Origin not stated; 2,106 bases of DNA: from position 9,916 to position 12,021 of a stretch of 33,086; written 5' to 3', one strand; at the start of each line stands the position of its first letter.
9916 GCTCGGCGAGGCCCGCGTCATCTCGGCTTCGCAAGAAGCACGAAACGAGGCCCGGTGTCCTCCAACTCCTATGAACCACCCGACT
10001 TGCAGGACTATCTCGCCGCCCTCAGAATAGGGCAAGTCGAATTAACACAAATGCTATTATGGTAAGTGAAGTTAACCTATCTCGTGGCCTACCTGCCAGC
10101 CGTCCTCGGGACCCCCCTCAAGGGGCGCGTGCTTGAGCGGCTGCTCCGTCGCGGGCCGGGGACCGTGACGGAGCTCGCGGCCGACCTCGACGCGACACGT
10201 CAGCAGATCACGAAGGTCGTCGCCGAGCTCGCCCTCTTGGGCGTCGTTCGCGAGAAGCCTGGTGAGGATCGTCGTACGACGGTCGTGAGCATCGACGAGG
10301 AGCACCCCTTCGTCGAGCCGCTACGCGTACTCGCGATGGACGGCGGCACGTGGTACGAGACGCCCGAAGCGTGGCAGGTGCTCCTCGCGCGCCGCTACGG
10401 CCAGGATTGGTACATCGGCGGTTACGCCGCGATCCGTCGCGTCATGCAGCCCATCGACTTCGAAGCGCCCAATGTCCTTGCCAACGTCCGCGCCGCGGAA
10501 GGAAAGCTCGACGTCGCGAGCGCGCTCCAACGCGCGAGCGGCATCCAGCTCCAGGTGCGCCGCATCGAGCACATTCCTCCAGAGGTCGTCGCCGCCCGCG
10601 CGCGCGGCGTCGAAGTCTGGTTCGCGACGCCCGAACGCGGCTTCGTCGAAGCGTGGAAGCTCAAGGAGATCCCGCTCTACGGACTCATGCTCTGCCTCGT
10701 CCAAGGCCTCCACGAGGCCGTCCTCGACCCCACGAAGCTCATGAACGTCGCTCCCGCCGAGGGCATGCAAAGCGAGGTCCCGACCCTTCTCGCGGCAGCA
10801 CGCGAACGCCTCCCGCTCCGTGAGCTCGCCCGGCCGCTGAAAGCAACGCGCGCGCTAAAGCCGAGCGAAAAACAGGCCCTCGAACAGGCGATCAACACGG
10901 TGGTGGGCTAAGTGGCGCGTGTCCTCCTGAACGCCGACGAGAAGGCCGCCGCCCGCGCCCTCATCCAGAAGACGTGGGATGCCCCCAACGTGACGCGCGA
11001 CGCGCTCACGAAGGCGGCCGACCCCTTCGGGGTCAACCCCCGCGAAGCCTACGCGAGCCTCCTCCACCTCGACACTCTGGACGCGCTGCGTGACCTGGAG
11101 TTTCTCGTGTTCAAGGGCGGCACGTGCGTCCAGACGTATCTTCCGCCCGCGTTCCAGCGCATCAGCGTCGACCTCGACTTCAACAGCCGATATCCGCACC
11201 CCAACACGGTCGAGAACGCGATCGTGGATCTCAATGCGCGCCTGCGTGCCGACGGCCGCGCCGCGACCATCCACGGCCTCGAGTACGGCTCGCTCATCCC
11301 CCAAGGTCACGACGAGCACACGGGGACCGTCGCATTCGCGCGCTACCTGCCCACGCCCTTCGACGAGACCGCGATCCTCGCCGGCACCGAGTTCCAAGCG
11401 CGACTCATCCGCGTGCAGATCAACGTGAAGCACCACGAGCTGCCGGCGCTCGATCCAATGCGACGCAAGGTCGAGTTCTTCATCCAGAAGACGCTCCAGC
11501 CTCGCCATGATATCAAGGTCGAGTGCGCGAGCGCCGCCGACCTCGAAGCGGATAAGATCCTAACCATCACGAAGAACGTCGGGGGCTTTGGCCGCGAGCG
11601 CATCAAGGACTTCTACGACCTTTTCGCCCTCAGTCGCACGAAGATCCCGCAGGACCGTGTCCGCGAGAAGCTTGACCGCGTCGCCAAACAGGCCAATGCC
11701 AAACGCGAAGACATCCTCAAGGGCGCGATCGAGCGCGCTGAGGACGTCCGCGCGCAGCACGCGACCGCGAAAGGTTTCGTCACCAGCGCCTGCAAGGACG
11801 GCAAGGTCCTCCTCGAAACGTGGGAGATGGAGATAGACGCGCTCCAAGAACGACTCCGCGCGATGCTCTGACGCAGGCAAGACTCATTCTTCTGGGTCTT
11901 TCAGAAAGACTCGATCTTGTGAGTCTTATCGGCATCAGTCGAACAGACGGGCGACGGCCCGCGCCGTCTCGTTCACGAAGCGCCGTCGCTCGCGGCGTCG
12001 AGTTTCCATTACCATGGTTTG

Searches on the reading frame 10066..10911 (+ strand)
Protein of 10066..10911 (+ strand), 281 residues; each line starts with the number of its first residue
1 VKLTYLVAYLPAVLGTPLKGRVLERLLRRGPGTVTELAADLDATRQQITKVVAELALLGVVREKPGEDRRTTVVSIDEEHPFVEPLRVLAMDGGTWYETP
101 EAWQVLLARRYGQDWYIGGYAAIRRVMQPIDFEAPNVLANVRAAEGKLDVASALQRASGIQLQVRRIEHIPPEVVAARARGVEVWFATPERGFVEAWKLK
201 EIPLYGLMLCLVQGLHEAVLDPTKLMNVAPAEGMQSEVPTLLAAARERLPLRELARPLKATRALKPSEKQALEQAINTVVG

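Call 6: search_protein_families(library=pfam, proteins=[window:10066-10911:+], max_evalue=0.01)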
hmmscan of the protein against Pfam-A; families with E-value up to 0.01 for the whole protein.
window:10066-10911:+ (281 aa): 7 families
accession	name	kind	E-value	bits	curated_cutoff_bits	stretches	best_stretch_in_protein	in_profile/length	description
PF12802.13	MarR_2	-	0.00012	22.6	27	1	17-70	5-60/61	MarR family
PF01978.25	TrmB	-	0.00017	21.8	25.6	1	21-70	12-61/68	Sugar-specific transcriptional regulator TrmB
PF25212.1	HVO_A0114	-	0.0015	18.7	27.6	1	16-77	21-82/84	HVO_A0114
PF01047.28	MarR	-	0.0039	17.5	24.6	1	19-71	5-58/59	MarR family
PF19187.6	HTH_PafC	-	0.0065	16.7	32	0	26-88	13-79/115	PafC helix-turn-helix domain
PF12840.13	HTH_20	-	0.0071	16.7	27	1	14-62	1-49/51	Helix-turn-helix domain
PF13463.12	HTH_27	-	0.0086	16.8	22.2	0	27-76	13-64/68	Winged helix DNA-binding domain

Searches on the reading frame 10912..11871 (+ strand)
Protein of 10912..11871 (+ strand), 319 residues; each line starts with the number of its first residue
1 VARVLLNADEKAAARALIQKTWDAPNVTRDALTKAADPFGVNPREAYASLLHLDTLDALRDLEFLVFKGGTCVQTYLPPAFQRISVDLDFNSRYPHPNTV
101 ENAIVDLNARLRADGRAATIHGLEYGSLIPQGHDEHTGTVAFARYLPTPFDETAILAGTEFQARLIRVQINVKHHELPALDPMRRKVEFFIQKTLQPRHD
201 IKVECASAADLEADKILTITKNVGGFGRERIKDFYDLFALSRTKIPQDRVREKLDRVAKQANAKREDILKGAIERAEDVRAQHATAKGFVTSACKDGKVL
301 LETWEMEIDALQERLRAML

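Call 6: search_protein_families(library=pfam, proteins=[window:10912-11871:+], max_evalue=0.01)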
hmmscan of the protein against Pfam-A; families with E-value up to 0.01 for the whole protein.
window:10912-11871:+ (319 aa): 2 families
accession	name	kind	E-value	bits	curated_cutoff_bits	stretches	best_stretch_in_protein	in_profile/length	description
PF08843.17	AbiEii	-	8.3e-18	65.6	22.5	1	63-281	13-214/238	Nucleotidyl transferase AbiEii toxin, Type IV TA system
PF14907.12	NTP_transf_5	-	0.0057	16.7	31.2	0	23-261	32-231/249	Uncharacterised nucleotidyltransferase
